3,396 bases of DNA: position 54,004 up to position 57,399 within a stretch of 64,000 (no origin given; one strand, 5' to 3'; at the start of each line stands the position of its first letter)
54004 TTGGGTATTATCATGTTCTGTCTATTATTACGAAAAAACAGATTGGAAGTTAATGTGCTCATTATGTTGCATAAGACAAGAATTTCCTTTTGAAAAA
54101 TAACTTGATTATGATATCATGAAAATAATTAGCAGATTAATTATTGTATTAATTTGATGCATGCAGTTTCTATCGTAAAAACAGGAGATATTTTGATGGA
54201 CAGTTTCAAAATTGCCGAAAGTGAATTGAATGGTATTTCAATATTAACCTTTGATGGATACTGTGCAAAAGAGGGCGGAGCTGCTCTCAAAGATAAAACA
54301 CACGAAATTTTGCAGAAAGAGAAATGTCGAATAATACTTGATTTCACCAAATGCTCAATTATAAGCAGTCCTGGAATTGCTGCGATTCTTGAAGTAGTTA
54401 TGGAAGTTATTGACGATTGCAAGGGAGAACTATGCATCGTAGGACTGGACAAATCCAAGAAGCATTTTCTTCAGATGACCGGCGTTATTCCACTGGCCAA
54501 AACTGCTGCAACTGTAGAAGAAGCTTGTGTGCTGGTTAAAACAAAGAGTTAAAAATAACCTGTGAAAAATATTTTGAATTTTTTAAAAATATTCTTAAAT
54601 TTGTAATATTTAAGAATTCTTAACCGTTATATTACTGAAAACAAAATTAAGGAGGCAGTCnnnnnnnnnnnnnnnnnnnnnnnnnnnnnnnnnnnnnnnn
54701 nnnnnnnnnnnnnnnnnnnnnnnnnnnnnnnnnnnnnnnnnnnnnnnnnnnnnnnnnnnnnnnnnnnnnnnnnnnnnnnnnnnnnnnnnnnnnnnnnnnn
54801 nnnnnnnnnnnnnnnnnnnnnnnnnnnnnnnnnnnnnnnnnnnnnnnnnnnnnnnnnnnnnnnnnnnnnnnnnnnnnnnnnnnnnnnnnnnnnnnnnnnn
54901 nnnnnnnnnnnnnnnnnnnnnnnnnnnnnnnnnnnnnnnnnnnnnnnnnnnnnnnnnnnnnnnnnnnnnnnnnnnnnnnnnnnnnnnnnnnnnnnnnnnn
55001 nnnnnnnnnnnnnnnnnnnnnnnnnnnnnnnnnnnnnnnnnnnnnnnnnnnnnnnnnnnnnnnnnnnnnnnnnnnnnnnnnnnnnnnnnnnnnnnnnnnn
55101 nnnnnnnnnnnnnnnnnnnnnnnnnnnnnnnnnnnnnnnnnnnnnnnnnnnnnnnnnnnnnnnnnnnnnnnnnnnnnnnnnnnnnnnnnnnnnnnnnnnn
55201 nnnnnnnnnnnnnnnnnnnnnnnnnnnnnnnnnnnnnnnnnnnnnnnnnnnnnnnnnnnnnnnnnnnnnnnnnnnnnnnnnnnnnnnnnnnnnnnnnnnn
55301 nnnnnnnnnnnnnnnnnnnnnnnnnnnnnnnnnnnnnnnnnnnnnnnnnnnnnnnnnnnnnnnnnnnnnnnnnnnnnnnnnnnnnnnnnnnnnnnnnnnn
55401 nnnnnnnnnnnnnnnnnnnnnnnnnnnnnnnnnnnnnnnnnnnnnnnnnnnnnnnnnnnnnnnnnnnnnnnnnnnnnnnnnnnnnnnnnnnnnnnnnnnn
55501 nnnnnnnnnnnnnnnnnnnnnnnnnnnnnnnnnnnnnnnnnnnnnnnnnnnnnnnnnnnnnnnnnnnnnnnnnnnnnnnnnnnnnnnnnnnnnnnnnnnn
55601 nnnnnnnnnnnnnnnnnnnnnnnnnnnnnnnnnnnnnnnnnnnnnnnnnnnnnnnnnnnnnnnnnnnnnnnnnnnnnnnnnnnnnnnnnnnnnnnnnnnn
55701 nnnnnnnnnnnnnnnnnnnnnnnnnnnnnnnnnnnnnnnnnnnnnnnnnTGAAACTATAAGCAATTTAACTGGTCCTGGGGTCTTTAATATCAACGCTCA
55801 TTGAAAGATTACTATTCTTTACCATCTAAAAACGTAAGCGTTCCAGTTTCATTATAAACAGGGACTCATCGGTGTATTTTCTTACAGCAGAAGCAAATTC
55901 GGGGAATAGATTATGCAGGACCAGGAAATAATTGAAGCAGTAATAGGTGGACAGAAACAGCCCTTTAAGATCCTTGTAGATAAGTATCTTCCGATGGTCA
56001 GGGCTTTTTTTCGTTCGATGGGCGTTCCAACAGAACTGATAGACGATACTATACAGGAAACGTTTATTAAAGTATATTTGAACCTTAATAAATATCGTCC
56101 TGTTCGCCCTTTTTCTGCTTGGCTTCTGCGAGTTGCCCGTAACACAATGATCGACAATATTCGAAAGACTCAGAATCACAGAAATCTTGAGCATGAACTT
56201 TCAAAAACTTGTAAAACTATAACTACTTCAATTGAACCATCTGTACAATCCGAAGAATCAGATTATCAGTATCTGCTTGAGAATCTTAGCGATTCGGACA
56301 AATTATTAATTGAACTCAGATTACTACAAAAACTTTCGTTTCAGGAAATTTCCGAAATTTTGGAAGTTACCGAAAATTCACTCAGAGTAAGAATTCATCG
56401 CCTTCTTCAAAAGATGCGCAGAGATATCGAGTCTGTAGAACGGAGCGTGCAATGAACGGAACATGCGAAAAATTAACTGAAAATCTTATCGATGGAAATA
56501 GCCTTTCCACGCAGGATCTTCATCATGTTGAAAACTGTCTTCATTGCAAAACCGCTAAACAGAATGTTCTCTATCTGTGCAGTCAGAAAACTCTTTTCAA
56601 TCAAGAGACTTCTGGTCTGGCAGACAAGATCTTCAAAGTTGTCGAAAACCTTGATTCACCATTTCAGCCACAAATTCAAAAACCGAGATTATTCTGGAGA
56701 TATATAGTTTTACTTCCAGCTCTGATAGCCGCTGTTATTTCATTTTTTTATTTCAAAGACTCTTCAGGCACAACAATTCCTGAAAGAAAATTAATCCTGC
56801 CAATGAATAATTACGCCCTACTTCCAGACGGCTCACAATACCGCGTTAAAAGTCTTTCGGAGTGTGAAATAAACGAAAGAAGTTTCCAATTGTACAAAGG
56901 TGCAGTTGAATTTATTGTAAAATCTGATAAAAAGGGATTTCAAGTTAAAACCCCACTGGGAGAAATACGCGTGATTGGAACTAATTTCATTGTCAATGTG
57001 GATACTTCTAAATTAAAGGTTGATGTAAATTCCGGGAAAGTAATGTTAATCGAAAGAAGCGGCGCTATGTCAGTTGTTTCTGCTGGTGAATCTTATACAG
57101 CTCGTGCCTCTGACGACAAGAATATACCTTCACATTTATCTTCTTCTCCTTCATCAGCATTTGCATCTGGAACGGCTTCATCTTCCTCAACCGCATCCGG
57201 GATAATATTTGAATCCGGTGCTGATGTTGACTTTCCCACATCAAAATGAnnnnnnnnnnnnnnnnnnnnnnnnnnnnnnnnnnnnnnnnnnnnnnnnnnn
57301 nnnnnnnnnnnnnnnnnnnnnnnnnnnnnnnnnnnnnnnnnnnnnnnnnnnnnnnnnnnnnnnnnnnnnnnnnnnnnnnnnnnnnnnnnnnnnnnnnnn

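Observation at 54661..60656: ECF sigma / FecR-like anti-sigma pair with a co-transcribed 700-aa membrane-anchored protein, flanked by two paralogous lipoproteins, one of which carries an HExxH motif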

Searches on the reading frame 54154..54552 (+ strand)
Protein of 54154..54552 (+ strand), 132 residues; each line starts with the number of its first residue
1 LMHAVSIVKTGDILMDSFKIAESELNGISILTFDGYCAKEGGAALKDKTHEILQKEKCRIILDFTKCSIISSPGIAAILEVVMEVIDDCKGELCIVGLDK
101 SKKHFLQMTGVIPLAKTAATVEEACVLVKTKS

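Call 3: search_protein_families(library=pfam, proteins=[window:54154-54552:+], max_evalue=0.1)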
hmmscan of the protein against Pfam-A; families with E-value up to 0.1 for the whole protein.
window:54154-54552:+ (132 aa): 1 family
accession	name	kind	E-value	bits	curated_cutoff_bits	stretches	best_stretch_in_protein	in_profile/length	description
PF01740.26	STAS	-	3e-09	37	22.6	1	25-124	7-106/106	STAS domain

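Call 4: search_protein_families(library=ncbifam, proteins=[window:54154-54552:+], max_evalue=0.1)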
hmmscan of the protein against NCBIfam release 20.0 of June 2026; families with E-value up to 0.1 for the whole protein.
window:54154-54552:+ (132 aa): 3 families
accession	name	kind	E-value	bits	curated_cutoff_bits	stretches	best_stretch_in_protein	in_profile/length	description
TIGR00377.1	ant_ant_sig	superfamily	2.5e-08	33.8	53.45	1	24-123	9-108/108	anti-sigma factor antagonist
TIGR02886.1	spore_II_AA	equivalog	2.9e-07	30.4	114.75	1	41-124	22-105/106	anti-sigma F factor antagonist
NF047705.1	slr1659_superfam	superfamily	0.0012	19.1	100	1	44-100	35-91/111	slr1659 superfamily regulator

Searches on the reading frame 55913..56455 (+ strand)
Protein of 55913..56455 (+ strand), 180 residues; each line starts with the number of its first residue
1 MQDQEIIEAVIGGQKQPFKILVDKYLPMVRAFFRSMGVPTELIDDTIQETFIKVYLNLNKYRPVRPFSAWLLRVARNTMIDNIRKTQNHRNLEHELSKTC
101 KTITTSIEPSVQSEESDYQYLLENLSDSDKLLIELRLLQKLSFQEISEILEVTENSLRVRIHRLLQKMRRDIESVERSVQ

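Call 3: search_protein_families(library=pfam, proteins=[window:55913-56455:+], max_evalue=0.1)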
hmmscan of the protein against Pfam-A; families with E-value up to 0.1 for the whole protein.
window:55913-56455:+ (180 aa): 7 families
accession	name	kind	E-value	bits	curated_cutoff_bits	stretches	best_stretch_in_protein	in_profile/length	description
PF04542.20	Sigma70_r2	-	7.8e-17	61.3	24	1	21-87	1-69/71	Sigma-70 region 2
PF08281.18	Sigma70_r4_2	-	2.2e-08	34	25.7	1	119-168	5-54/54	Sigma-70, region 4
PF04545.22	Sigma70_r4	-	3.2e-06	27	24.1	1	121-169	1-49/50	Sigma-70, region 4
PF07638.17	Sigma70_ECF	-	0.0091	16.3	21.1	1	67-170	75-181/185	ECF sigma factor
PF05822.18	UMPH-1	-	0.0096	15.9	23.7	1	79-170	19-104/246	Pyrimidine 5'-nucleotidase (UMPH-1)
PF08279.18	HTH_11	-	0.054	13.8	25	1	130-175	4-49/55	HTH domain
PF13404.12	HTH_AsnC-type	-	0.073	13.3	27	0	136-164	10-41/42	AsnC-type helix-turn-helix domain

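Call 4: search_protein_families(library=ncbifam, proteins=[window:55913-56455:+], max_evalue=0.1)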
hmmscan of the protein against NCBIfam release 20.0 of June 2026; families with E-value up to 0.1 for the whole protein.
window:55913-56455:+ (180 aa): 99 families (the best 25 are shown)
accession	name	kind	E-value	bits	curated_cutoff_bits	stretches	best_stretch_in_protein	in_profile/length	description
NF007216.0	PRK09638.1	equivalog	2.3e-26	92.7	194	1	1-174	3-176/180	RNA polymerase sigma factor SigY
TIGR02937.1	sigma70-ECF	superfamily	1.2e-25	90.1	42.9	1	21-170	6-163/165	sigma-70 family RNA polymerase sigma factor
NF007223.0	PRK09641.1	equivalog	9.3e-23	81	209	1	4-173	6-185/187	RNA polymerase sigma factor SigW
NF009166.1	PRK12513.1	equivalog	3.3e-22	79.1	206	1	2-174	8-188/193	RNA polymerase sigma factor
TIGR02948.1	SigW_bacill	equivalog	4.3e-22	79.1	243.1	1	4-173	6-185/187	RNA polymerase sigma factor SigW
TIGR02950.1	SigM_subfam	subfamily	3.2e-21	75.8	147.95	1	22-170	6-156/159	RNA polymerase sigma factor, SigM family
NF058625.1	sigma_PG0214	equivalog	6.3e-20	71.6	130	1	23-175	11-164/170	GFO_1088 family ECF-type sigma factor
TIGR02989.1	Sig-70_gvs1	subfamily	1.3e-19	70.7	124.55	1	18-170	3-156/158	RNA polymerase sigma-70 factor, Rhodopirellula/Verrucomicrobium family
NF009171.0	PRK12518.1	equivalog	5.3e-19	68.8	208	1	2-170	13-182/191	RNA polymerase sigma factor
NF009165.0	PRK12512.1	equivalog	2.8e-18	66.2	198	1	5-174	11-181/184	RNA polymerase sigma factor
NF009188.0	PRK12536.1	subfamily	2.9e-18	66.5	250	1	11-172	25-186/190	RNA polymerase sigma factor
TIGR02985.1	Sig70_bacteroi1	subfamily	1.5e-17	64.3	126.4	1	18-171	3-161/162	RNA polymerase sigma-70 factor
NF007226.0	PRK09644.1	equivalog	1.7e-17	63.9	199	1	25-172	10-157/166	RNA polymerase sigma factor SigM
TIGR02952.1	Sig70_famx2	equivalog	5.9e-17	62.1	206.45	1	43-170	38-168/170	ECF subfamily RNA polymerase sigma factor, BldN family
NF008888.0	PRK11922.1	equivalog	1.2e-16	61.1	204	1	2-173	16-197/231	RNA polymerase sigma factor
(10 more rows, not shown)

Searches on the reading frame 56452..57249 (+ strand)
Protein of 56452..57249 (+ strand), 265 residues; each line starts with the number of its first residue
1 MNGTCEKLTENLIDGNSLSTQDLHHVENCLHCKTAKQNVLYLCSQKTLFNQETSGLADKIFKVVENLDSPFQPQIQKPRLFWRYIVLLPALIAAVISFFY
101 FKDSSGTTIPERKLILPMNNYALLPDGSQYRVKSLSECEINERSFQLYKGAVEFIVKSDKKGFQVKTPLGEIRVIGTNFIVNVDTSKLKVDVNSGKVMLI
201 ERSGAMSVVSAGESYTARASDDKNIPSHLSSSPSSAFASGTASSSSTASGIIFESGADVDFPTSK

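Call 3: search_protein_families(library=pfam, proteins=[window:56452-57249:+], max_evalue=0.1)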
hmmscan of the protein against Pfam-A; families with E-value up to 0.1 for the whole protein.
window:56452-57249:+ (265 aa): 2 families
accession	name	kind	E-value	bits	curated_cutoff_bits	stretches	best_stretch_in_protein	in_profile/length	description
PF04773.18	FecR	-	2.8e-12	47.4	24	1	123-197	14-96/97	FecR protein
PF20987.3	I-TevI_DNA-bd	-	0.06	13.7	27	0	143-160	29-46/51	Intron-encoded endonuclease 1, DNA-binding domain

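Call 4: search_protein_families(library=ncbifam, proteins=[window:56452-57249:+], max_evalue=0.1)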
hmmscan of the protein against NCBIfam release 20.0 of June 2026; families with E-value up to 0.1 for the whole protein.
window:56452-57249:+ (265 aa): 2 families
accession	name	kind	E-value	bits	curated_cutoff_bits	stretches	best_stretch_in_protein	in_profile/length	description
NF007296.1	PRK09774.1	equivalog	1.3e-06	27.8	385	1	124-226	119-229/313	ferric citrate uptake sigma factor regulator FecR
NF047849.1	Lsa33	exception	0.0031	16.7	420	1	160-217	124-184/310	surface adhesin Lsa33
